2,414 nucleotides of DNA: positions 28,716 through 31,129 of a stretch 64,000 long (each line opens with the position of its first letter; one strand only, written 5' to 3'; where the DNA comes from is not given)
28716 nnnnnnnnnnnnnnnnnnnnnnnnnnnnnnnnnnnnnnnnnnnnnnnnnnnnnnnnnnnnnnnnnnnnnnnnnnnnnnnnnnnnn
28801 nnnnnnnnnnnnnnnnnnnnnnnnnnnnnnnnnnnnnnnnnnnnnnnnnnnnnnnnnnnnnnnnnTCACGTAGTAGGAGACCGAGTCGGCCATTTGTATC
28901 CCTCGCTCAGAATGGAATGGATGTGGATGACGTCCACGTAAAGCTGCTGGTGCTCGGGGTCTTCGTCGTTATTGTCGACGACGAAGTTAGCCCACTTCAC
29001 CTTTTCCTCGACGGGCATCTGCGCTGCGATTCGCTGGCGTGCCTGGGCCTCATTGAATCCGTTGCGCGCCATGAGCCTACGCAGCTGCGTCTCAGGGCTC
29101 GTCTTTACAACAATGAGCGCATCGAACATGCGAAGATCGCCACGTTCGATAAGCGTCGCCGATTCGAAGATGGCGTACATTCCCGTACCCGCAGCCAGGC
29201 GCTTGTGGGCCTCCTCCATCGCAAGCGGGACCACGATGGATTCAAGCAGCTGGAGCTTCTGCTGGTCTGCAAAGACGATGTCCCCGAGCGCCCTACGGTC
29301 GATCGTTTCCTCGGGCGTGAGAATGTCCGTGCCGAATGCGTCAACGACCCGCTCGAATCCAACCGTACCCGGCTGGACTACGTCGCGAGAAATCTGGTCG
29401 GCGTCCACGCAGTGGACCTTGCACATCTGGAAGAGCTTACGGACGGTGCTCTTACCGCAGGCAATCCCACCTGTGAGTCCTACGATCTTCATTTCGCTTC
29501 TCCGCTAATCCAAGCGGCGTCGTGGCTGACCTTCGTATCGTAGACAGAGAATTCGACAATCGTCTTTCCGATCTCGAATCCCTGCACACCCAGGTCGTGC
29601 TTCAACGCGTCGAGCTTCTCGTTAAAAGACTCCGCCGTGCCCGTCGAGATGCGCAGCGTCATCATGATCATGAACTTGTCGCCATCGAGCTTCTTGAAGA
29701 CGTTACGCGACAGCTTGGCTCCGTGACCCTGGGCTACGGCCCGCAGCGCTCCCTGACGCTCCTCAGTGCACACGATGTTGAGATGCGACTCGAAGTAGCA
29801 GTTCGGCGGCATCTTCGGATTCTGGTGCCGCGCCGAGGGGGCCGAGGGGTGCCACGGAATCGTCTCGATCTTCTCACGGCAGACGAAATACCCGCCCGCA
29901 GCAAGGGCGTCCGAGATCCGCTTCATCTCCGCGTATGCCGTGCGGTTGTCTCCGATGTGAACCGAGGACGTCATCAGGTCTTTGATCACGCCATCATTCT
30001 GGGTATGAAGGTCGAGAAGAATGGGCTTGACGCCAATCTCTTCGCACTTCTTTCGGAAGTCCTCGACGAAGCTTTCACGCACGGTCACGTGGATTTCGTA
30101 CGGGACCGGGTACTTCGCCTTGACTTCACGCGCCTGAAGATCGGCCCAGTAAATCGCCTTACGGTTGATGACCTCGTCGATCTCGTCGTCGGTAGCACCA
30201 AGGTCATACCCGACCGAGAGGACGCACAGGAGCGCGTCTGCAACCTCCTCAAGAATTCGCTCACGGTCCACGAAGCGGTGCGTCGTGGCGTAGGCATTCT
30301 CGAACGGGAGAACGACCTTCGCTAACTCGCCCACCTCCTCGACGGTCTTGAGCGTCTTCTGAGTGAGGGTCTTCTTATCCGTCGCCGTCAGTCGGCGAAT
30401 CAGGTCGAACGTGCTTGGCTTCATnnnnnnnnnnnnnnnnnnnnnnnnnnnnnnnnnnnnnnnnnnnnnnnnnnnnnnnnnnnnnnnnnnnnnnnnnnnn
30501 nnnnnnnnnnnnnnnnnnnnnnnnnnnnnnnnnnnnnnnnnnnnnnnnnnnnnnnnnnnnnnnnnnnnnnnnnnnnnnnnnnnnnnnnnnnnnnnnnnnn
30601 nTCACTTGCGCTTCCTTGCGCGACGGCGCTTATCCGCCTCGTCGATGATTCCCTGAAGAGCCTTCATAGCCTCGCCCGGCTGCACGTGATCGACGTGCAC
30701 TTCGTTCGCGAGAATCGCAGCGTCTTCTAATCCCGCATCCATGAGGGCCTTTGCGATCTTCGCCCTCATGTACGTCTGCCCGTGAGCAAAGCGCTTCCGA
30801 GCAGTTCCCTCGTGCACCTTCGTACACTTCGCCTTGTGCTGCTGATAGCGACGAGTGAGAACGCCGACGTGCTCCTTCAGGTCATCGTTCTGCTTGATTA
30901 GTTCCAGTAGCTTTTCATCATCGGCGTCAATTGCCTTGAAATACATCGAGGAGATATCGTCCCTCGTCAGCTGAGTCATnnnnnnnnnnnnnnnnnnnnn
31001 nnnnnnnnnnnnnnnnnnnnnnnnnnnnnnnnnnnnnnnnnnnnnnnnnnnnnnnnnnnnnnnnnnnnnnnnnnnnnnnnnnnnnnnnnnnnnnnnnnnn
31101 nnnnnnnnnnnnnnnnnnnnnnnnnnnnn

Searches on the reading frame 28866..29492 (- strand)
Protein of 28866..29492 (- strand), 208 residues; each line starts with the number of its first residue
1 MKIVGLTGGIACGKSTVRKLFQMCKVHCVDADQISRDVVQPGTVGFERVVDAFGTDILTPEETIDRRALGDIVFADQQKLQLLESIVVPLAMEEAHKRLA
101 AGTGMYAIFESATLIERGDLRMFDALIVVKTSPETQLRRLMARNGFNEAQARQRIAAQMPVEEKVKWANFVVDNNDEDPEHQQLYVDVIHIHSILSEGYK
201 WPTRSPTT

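Call 3: search_protein_families(library=pfam, proteins=[window:28866-29492:-], max_evalue=0.01)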
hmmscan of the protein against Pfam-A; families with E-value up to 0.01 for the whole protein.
window:28866-29492:- (208 aa): 2 families
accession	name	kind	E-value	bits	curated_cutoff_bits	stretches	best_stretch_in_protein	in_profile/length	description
PF01121.26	CoaE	-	1.6e-52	178.2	27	1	3-177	2-177/180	Dephospho-CoA kinase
PF13238.12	AAA_18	-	0.0029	18.5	29.4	0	4-145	1-120/128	AAA domain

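Call 4: search_protein_families(library=phrogs, proteins=[window:28866-29492:-], max_evalue=0.01)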
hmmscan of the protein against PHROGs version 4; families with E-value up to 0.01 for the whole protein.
window:28866-29492:- (208 aa): 0 families

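Call 83: find_homologous_proteins(query=window:28866-29492:-)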
Query window:28866-29492:- (208 aa): 6915 proteins with E <= 0.001 among 7147 candidates; the best 120 are listed.
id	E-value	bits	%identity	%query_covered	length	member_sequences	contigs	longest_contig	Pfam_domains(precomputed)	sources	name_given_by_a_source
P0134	4.7e-133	459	100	100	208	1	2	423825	PF01121.27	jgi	jgi:dephospho-CoA kinase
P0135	1.9e-112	392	83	100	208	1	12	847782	PF01121.27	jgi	jgi:dephospho-CoA kinase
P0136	1.2e-103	363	82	96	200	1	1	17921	PF01121.27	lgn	-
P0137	1.1e-44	171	49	90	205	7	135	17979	PF01121.27,PF13238.13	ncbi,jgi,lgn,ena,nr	ncbi:MAG: dephospho-CoA kinase [Myxococcales bacterium]|nr:dephospho-CoA kinase [Myxococcales bacter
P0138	6.1e-43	165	46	91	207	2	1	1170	PF01121.27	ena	-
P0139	3.7e-42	162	47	83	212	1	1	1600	PF01121.27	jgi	-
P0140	4.8e-42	162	51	83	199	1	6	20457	PF01121.27,PF13671.13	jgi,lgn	jgi:dephospho-CoA kinase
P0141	5.4e-42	162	47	85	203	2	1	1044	PF01121.27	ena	-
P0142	7.9e-42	161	47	90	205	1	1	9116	PF01121.27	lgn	-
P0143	2.9e-41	160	48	83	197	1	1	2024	PF01121.27,PF13238.13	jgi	-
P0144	2.9e-41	160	49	87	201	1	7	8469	PF01121.27,PF13238.13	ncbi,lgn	-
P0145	3.9e-41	159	48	83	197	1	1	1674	PF01121.27,PF13238.13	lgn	-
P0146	5.1e-41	159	49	84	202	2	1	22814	PF01121.27,PF13238.13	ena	-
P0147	5.8e-41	159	49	84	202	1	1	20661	PF01121.27,PF13238.13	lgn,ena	-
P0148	6.1e-41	159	49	84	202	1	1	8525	PF01121.27,PF13238.13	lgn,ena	-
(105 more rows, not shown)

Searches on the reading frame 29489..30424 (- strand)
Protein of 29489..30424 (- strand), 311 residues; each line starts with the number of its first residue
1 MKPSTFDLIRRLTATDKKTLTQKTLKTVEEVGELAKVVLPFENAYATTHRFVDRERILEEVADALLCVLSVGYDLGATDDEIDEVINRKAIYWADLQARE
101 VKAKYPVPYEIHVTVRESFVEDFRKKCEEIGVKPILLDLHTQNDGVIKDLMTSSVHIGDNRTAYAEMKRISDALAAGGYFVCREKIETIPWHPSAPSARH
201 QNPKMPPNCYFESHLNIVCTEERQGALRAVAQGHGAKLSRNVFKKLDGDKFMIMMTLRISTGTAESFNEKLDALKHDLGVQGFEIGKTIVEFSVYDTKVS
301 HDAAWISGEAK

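Call 3: search_protein_families(library=pfam, proteins=[window:29489-30424:-], max_evalue=0.01)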
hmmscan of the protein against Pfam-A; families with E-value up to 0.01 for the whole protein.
window:29489-30424:- (311 aa): 1 family
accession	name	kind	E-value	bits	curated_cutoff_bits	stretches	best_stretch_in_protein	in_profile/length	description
PF12643.12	MazG-like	-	0.0019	18.9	27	1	45-105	23-82/85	MazG-like family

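Call 4: search_protein_families(library=phrogs, proteins=[window:29489-30424:-], max_evalue=0.01)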
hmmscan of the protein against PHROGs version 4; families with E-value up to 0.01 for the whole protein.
window:29489-30424:- (311 aa): 4 families
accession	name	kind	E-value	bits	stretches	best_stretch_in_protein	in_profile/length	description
phrog_1247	-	other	1.7e-42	147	1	14-307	143-442/444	MazG-like pyrophosphatase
phrog_25995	-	unknown function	3.2e-16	60.4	1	109-305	21-226/227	-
phrog_173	-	DNA, RNA and nucleotide metabolism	0.0039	18.1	1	16-124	54-143/196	nucleoside triphosphate pyrophosphohydrolase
phrog_2245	-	other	0.0047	17.7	1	20-89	134-197/218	nucleoside triphosphate pyrophosphohydrolase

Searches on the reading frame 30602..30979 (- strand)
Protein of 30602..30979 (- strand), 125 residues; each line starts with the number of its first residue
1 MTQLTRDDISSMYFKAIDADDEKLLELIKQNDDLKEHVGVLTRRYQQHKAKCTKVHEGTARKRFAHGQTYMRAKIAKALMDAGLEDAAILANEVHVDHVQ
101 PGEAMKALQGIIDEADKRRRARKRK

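Call 3: search_protein_families(library=pfam, proteins=[window:30602-30979:-], max_evalue=0.01)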
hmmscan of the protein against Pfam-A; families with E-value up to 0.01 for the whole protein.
window:30602-30979:- (125 aa): 0 families

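Call 4: search_protein_families(library=phrogs, proteins=[window:30602-30979:-], max_evalue=0.01)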
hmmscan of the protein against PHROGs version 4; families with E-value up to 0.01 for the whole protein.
window:30602-30979:- (125 aa): 1 family
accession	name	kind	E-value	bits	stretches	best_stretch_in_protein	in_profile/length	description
phrog_27615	-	unknown function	0.0017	19.4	1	14-63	6-54/120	-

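Call 13: search_protein_families(library=ncbifam, proteins=[window:30602-30979:-], max_evalue=0.01)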
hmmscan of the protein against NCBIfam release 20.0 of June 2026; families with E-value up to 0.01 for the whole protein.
window:30602-30979:- (125 aa): 0 families

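Call 14: search_protein_families(library=padloc, proteins=[window:30602-30979:-], max_evalue=0.01)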
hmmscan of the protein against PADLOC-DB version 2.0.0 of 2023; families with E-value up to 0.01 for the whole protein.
window:30602-30979:- (125 aa): 0 families
